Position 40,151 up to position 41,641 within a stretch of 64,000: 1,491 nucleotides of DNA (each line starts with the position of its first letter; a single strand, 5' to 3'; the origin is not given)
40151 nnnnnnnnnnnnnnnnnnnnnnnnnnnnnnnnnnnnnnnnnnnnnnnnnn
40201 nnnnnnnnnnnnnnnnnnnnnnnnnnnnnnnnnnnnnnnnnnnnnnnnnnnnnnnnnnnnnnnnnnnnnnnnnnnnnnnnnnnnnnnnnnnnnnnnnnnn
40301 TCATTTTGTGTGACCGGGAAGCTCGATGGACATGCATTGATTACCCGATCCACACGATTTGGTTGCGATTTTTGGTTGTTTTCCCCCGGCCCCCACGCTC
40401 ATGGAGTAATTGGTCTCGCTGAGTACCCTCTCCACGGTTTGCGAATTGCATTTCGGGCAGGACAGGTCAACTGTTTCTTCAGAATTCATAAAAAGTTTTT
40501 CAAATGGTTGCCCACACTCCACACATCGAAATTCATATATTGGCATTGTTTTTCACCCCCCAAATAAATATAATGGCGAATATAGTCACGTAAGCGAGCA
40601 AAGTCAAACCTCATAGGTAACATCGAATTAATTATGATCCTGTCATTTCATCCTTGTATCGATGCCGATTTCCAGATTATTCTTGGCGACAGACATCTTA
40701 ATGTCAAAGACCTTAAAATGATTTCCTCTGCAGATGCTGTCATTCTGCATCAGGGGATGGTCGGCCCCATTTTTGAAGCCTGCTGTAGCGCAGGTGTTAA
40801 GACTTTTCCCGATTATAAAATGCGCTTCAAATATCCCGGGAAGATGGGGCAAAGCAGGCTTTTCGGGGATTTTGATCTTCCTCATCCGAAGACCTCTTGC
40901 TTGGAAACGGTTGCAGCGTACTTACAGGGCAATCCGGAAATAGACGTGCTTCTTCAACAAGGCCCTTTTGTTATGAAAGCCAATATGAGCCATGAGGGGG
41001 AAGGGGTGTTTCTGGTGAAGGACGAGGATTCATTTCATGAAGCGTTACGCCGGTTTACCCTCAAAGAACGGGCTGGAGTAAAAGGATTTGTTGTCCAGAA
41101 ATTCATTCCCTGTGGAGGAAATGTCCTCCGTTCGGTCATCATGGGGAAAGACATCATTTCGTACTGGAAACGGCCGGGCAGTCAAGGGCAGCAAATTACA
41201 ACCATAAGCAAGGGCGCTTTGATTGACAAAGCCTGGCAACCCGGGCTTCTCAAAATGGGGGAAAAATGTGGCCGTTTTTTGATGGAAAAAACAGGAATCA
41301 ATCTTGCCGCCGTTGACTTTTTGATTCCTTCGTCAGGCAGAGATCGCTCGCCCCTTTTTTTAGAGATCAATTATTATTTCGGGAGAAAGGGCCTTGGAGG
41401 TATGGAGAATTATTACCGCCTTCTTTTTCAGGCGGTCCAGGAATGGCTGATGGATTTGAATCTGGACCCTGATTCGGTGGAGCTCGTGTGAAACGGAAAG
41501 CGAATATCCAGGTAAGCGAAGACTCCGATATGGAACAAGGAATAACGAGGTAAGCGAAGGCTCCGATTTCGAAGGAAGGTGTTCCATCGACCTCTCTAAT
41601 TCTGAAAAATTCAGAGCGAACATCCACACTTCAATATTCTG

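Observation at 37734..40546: Tightly coupled uncharacterised operon next to the dsr locus: FmdB zinc ribbon, 97 aa protein, Zn-finger-HEAT protein, 383 aa protein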

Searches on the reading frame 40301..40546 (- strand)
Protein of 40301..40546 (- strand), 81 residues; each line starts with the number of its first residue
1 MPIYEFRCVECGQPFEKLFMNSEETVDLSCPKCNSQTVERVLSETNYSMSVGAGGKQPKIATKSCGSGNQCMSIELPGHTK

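Call 3: search_protein_families(library=pfam, proteins=[window:40301-40546:-], max_evalue=0.1)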
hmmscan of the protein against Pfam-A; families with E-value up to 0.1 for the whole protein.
window:40301-40546:- (81 aa): 15 families
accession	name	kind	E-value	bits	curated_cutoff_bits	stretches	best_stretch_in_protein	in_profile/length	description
PF09723.15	Zn_ribbon_8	-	2.6e-15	56.6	34.4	1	1-42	1-41/41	Zinc ribbon domain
PF06676.16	DUF1178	-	0.0027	18.6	31.6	1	1-58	1-63/147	Protein of unknown function (DUF1178)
PF23451.1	Zn_ribbon_PaaD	-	0.0052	16.8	27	0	23-41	10-28/53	PaaD zinc beta ribbon domain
PF01155.25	HypA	-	0.0059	17.1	28.9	1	5-40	70-99/112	Hydrogenase/urease nickel incorporation, metallochaperone, hypA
PF06044.18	DpnI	-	0.014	15.5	26.7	1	6-50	32-76/183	Dam-replacing family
PF24110.1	DUF7385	-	0.014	15.5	28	0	7-26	28-47/72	Family of unknown function (DUF7385)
PF23549.1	Zn_ribbon_GRF_2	-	0.015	15.5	27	0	29-46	3-20/45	GRF-like zinc ribbon domain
PF03811.18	Zn_ribbon_InsA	-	0.021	15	26.1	1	25-40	3-18/35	InsA N-terminal domain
PF24441.1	DUF7560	-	0.021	15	27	0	2-16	2-16/44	Family of unknown function (DUF7560)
PF23458.2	DUF7130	-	0.034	14.5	35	1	6-37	54-80/89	Domain of unknown function (DUF7130)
PF23547.1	Zn_ribbon_FGT1_1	-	0.055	13.5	27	0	5-34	2-27/35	FORGETTER1 first zinc ribbon domain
PF13248.11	Zn_ribbon_3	-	0.074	13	27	0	5-14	2-11/26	zinc-ribbon domain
PF23454.1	Zn_ribbon_Brz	-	0.078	14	27.9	0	24-38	2-16/58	Transcriptional regulator Brz zinc beta ribbon domain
PF14205.11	Cys_rich_KTR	-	0.089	13.1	25.5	0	28-46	4-22/54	Cysteine-rich KTR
PF04161.18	Arv1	-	0.099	13.3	20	0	7-35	1-31/202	Arv1-like family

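Call 4: search_protein_families(library=ncbifam, proteins=[window:40301-40546:-], max_evalue=0.1)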
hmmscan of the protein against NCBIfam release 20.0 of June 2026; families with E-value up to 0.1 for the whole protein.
window:40301-40546:- (81 aa): 11 families
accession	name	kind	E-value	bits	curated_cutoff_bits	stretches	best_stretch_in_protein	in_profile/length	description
TIGR02605.1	CxxC_CxxC_SSSS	subfamily_domain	2.9e-15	56.1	31.3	1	1-47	1-46/52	FmdB family zinc ribbon protein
NF053663.1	RPWMISH_prot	domain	5.2e-07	30.4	120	1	1-44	1-42/115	RPWMISH domain-containing protein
NF047912.1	ECs_2282_CxxC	subfamily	0.00099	19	37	0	27-40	2-15/60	ECs_2282 family putative zinc-binding protein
NF001605.0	PRK00398.1-2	equivalog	0.0027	17.6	63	1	6-35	2-26/43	DNA-directed RNA polymerase subunit P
NF001607.0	PRK00398.1-4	equivalog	0.0075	16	89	1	6-37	10-38/53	DNA-directed RNA polymerase subunit P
TIGR04484.1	thiosulf_SoxA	equivalog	0.025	13.9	110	1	16-57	112-153/212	sulfur oxidation c-type cytochrome SoxA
NF041795.1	Brz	equivalog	0.047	14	100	0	1-13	1-13/60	transcriptional regulator Brz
NF041869.1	paae_haloarch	equivalog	0.052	13.8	100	0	8-18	45-55/56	1,2-phenylacetyl-CoA epoxidase subunit PaaE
NF038384.1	zinc_YnfU_fam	subfamily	0.078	12.6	36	1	18-37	7-26/52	YnfU family zinc-binding protein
NF011481.0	PRK14890.1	equivalog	0.08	13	61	1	8-41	12-41/61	putative Zn-ribbon RNA-binding protein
NF041591.1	CxxC_VVA0879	subfamily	0.092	12.8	37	1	16-65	10-54/101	VVA0879 family protein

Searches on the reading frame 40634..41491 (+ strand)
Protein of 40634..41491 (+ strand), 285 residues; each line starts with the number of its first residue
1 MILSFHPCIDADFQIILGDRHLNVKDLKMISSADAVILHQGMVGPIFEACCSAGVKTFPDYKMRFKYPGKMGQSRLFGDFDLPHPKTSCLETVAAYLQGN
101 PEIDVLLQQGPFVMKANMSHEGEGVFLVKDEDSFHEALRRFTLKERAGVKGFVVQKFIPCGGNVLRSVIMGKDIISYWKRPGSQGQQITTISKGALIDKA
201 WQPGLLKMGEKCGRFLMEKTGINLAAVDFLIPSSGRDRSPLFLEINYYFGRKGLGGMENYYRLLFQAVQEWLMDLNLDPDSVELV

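Call 3: search_protein_families(library=pfam, proteins=[window:40634-41491:+], max_evalue=0.1)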
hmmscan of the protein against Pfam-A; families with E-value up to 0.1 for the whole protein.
window:40634-41491:+ (285 aa): 1 family
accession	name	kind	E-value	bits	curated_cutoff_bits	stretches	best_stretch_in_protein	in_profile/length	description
PF08443.16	RimK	-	1.2e-06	28.7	21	1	103-251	34-169/188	RimK-like ATP-grasp domain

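Call 4: search_protein_families(library=ncbifam, proteins=[window:40634-41491:+], max_evalue=0.1)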
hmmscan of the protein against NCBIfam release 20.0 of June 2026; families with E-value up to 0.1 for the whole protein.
window:40634-41491:+ (285 aa): 4 families
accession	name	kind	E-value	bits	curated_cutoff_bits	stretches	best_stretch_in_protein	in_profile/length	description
TIGR00768.1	rimK_fam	subfamily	5.7e-10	39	143.4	1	82-248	100-254/276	RimK family alpha-L-glutamate ligase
NF040720.1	MptN_Meth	equivalog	2.6e-06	26.7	350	1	73-248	105-268/291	tetrahydromethanopterin:alpha-L-glutamate ligase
TIGR04356.1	grasp_GAK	hypoth_equivalog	0.00025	20.3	300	1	51-213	81-234/287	GAK system ATP-grasp enzyme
NF006766.0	PRK09288.1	equivalog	0.054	12.2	339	1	111-173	151-213/396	formate-dependent phosphoribosylglycinamide formyltransferase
